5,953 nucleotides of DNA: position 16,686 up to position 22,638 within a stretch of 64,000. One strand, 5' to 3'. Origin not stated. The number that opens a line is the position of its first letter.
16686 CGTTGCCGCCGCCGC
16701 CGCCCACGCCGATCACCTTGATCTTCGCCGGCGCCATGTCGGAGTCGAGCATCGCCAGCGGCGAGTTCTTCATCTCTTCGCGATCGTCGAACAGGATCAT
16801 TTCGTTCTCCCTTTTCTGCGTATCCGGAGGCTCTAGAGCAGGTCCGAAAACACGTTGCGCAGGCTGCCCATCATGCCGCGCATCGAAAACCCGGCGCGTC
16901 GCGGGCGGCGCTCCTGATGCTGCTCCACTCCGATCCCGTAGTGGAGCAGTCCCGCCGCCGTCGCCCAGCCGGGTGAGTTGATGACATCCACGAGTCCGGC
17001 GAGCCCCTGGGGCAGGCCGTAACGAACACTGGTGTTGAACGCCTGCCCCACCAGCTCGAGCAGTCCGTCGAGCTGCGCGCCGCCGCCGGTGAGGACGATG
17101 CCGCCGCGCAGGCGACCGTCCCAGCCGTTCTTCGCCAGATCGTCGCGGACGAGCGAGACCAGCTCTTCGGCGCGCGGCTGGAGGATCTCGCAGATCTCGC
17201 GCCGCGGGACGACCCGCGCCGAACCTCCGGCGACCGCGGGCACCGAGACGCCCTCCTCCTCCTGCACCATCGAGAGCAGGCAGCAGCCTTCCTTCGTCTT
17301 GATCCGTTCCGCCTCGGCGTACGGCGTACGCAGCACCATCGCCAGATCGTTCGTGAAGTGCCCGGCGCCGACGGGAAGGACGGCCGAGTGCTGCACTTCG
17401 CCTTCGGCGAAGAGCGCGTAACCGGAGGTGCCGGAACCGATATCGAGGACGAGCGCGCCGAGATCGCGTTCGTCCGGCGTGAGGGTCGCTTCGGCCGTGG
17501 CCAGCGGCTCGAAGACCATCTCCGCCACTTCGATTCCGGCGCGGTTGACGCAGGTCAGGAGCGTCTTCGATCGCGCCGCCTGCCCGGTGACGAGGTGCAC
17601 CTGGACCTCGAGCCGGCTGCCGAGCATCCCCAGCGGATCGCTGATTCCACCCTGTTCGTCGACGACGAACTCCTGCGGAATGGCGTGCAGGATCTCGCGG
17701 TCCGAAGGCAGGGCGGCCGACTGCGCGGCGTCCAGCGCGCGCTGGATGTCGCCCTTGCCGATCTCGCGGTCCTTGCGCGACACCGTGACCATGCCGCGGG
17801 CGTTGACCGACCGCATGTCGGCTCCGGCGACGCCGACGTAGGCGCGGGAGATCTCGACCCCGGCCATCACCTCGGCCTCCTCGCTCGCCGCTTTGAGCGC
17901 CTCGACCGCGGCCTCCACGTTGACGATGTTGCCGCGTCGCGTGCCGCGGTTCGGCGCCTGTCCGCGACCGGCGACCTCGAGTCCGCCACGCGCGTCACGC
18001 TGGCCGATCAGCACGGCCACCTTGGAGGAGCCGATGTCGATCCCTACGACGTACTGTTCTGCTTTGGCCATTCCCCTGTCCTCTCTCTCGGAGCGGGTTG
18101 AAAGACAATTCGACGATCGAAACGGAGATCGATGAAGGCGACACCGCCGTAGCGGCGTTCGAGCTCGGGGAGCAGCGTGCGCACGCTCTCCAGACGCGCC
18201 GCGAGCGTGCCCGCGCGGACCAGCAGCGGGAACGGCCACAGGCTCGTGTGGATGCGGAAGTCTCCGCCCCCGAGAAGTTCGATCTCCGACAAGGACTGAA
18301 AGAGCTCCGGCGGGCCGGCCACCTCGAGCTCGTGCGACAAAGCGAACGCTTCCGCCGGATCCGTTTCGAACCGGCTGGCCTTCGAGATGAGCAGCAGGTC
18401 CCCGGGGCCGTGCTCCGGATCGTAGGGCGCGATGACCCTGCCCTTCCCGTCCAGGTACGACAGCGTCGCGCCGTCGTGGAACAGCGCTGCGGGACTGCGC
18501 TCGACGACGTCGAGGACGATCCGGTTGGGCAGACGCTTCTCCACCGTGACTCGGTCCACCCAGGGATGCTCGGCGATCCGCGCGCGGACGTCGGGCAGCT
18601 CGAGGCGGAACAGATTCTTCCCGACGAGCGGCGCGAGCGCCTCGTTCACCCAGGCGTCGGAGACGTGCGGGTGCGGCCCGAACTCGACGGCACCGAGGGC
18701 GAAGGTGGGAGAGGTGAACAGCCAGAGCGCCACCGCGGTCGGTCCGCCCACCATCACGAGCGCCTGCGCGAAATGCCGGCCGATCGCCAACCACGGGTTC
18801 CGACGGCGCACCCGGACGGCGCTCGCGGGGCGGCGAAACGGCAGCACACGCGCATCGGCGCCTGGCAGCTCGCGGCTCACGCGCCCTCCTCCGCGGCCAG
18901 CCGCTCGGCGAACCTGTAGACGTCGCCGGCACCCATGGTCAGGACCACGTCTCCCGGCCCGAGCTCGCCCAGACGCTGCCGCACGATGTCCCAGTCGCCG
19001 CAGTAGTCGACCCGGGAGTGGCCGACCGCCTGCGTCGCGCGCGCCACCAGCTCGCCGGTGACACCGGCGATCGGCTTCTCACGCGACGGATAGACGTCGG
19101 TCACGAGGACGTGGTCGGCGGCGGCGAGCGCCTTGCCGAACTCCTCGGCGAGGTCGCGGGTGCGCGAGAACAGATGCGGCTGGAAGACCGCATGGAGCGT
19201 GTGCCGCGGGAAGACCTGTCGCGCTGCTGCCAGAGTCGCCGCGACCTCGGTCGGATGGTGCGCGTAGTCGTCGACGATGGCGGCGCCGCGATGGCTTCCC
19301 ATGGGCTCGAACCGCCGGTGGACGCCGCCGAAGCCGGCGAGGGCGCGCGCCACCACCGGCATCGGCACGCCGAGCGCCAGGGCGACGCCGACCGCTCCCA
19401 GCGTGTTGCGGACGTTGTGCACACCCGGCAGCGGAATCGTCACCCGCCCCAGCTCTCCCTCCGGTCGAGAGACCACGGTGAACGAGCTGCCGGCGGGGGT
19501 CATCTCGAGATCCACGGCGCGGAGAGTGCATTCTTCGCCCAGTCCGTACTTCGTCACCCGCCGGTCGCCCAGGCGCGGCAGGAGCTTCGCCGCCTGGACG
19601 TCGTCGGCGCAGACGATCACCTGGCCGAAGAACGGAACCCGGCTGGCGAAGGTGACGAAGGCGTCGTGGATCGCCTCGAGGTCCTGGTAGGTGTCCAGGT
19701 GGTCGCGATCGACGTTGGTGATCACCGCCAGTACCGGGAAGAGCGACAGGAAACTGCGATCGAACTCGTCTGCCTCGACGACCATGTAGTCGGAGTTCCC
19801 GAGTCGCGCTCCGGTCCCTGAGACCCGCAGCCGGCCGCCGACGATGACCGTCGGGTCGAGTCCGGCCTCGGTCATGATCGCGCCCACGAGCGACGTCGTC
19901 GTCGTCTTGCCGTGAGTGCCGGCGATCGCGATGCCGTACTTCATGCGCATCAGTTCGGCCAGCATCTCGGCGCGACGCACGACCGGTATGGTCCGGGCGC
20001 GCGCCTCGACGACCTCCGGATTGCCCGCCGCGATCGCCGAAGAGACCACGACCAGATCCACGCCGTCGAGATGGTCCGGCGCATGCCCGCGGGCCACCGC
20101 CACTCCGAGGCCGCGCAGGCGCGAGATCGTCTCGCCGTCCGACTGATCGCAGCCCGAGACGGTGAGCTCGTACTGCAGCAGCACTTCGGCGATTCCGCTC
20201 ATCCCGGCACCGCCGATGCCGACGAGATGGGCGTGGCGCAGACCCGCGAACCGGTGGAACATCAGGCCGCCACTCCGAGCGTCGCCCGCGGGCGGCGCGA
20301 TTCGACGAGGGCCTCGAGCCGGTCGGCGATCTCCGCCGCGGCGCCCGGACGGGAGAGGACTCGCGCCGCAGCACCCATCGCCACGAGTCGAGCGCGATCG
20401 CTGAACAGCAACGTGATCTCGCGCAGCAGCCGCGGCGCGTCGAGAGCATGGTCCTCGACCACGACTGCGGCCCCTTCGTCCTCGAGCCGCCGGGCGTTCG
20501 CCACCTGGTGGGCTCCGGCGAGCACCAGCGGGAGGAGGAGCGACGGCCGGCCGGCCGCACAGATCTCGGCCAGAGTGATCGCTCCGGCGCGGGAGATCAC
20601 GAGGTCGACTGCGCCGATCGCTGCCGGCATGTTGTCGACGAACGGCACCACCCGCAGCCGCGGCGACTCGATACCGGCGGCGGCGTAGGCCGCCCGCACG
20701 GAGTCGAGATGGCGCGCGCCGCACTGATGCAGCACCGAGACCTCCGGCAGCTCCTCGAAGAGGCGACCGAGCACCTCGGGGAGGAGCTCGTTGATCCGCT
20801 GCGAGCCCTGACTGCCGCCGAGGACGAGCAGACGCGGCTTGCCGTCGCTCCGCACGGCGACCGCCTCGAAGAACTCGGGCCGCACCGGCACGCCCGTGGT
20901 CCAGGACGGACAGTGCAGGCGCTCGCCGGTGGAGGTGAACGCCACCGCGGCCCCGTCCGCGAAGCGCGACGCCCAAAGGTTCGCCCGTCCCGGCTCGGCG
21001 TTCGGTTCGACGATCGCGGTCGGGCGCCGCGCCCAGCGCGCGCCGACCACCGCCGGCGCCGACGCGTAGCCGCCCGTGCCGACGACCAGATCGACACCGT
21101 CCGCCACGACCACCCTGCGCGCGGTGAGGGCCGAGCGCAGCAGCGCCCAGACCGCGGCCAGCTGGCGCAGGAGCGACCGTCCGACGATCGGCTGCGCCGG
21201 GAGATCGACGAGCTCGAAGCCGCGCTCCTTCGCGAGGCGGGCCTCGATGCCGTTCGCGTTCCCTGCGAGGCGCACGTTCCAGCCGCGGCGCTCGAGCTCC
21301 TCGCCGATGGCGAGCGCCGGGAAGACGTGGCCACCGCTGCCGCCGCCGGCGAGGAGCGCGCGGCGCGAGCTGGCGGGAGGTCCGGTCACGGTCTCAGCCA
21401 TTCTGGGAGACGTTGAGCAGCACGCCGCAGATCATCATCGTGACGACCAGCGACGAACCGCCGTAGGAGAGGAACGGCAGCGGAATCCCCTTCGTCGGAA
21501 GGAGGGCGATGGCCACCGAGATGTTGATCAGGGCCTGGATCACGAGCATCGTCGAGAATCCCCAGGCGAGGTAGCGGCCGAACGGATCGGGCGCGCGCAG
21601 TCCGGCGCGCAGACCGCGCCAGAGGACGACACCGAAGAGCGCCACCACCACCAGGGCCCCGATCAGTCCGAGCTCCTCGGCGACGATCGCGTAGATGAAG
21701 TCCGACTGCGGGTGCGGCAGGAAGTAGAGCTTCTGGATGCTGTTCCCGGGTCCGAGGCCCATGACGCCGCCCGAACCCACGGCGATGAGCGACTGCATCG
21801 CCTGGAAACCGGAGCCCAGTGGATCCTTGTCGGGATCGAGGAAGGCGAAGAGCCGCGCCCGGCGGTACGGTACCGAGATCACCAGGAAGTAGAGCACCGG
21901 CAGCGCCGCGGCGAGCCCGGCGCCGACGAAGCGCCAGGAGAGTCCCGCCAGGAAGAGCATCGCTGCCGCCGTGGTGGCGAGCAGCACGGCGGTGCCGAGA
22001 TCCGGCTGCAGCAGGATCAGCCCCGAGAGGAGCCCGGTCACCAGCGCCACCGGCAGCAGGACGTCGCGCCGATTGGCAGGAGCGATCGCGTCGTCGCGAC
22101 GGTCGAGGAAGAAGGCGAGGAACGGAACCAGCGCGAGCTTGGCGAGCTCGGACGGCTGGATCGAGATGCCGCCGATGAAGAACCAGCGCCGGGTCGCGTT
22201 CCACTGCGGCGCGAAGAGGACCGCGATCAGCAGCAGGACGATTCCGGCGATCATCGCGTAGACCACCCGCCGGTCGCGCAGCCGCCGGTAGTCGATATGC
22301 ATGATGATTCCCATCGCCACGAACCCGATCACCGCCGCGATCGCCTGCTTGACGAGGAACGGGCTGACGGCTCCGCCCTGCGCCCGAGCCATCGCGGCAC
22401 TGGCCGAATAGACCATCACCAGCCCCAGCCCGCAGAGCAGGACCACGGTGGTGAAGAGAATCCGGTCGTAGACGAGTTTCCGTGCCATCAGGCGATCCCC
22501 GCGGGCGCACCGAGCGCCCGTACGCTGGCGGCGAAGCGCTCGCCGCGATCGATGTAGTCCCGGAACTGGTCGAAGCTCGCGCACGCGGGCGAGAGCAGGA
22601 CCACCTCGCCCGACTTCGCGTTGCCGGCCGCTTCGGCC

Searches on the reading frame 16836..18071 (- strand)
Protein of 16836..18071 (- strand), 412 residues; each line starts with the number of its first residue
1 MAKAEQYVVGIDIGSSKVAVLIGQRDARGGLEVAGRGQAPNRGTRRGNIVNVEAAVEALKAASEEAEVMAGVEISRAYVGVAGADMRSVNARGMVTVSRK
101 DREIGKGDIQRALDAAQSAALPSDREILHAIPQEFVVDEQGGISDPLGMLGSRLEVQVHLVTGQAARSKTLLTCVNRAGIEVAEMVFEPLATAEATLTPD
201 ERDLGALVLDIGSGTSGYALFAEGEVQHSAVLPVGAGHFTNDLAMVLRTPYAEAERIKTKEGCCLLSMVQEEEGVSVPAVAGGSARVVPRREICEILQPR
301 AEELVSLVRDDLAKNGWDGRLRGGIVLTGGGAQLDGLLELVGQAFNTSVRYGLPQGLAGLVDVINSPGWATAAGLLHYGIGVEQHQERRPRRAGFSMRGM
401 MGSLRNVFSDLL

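Call 54: search_protein_families(library=pfam, proteins=[window:16836-18071:-], max_evalue=0.001)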
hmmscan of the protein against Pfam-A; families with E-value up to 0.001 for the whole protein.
window:16836-18071:- (412 aa): 4 families
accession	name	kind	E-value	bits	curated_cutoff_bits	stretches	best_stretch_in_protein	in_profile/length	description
PF14450.12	FtsA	-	1.8e-38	132.2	31.8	2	208-374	2-127/127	Cell division protein FtsA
PF02491.25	SHS2_FTSA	-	4.2e-30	104.4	25.4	1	83-162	1-79/79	SHS2 domain inserted in FTSA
PF06723.19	MreB_Mbl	-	1.1e-11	44.7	27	1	174-350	115-302/327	MreB/Mbl protein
PF06277.17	EutA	-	0.00028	20.3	27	0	201-236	140-175/475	Ethanolamine utilisation protein EutA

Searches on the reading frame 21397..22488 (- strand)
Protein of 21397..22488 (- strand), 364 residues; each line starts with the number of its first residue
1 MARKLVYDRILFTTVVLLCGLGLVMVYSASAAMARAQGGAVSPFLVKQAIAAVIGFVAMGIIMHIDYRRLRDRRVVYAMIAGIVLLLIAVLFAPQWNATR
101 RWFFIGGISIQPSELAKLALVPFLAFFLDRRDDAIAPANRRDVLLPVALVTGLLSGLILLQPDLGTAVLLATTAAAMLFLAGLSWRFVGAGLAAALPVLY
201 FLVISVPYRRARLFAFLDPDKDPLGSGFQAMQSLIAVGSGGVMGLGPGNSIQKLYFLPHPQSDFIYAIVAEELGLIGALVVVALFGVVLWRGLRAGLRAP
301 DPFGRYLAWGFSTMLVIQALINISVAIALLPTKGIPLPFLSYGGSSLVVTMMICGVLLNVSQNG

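Call 54: search_protein_families(library=pfam, proteins=[window:21397-22488:-], max_evalue=0.001)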
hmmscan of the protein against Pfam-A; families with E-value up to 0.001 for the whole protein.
window:21397-22488:- (364 aa): 1 family
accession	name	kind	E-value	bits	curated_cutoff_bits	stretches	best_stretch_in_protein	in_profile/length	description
PF01098.24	FTSW_RODA_SPOVE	-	2.5e-106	356.1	26.4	1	11-363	3-353/356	Cell cycle protein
